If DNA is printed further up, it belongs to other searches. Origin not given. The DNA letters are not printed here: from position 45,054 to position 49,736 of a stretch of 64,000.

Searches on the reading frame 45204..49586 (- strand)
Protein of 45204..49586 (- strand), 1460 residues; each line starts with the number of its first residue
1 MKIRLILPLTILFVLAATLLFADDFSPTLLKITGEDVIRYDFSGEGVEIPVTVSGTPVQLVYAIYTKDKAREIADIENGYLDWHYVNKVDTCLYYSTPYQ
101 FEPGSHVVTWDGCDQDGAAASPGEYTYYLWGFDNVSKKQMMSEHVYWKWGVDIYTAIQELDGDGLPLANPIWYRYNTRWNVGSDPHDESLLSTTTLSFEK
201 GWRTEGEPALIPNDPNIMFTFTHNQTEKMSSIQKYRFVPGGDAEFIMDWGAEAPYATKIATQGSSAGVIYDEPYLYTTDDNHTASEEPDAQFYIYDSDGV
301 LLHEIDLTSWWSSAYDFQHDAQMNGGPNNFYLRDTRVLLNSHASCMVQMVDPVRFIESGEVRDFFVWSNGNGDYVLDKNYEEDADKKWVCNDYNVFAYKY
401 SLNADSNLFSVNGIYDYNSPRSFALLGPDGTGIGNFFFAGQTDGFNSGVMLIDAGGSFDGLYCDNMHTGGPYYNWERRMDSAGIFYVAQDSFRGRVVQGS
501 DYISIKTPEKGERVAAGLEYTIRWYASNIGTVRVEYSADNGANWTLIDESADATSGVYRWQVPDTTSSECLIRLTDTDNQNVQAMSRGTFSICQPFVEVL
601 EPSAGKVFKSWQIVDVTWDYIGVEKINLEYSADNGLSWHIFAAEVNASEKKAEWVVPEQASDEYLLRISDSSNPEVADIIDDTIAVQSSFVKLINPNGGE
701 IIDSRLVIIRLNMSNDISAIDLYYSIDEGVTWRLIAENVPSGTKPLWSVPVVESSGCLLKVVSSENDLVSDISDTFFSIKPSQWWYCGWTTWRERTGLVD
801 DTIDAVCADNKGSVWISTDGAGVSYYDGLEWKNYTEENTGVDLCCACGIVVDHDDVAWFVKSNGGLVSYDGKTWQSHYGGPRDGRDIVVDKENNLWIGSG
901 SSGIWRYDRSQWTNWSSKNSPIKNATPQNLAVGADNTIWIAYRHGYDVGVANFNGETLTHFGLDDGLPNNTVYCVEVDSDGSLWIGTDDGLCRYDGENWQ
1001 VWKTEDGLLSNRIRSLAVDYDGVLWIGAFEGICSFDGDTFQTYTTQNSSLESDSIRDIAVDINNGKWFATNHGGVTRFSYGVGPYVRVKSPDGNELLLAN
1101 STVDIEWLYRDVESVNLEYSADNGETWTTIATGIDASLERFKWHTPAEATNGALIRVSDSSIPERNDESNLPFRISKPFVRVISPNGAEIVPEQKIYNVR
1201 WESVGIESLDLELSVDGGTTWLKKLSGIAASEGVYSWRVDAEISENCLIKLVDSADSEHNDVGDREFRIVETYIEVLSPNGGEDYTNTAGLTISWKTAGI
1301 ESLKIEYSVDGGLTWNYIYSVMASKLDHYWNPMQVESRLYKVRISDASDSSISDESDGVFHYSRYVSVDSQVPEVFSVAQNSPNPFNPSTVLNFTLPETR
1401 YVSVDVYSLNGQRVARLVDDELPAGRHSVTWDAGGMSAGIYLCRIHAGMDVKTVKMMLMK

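Call 55: search_protein_families(library=pfam, proteins=[window:45204-49586:-], max_evalue=0.00001)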
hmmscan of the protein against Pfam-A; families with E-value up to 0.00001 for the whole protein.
window:45204-49586:- (1460 aa): 7 families
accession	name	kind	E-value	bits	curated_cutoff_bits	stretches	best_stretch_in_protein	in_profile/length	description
PF07494.17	Reg_prop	-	1.4e-17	62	20.4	0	966-989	1-24/24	Two component regulator propeller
PF21471.3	Reelin_subrepeat-B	-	4.4e-17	62.5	27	0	531-577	59-109/127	Reelin subrepeat B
PF13860.13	FlgD_ig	-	2.8e-11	43.6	27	0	103-127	47-71/79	FlgD Ig-like domain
PF10342.15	Kre9_KNH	-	1.8e-08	35.4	24.6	0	507-582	1-83/94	Kre9/KNH-like N-terminal Ig-like domain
PF02012.26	BNR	-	1.9e-08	33.5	27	0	1119-1128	2-11/12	BNR/Asp-box repeat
PF17957.7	Big_7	-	7.5e-07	30.1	24.1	0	503-563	3-57/70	Bacterial Ig domain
PF03174.19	CHB_HEX_C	-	3.8e-06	27.2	23.6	0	1303-1317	35-49/76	Chitobiase/beta-hexosaminidase C-terminal domain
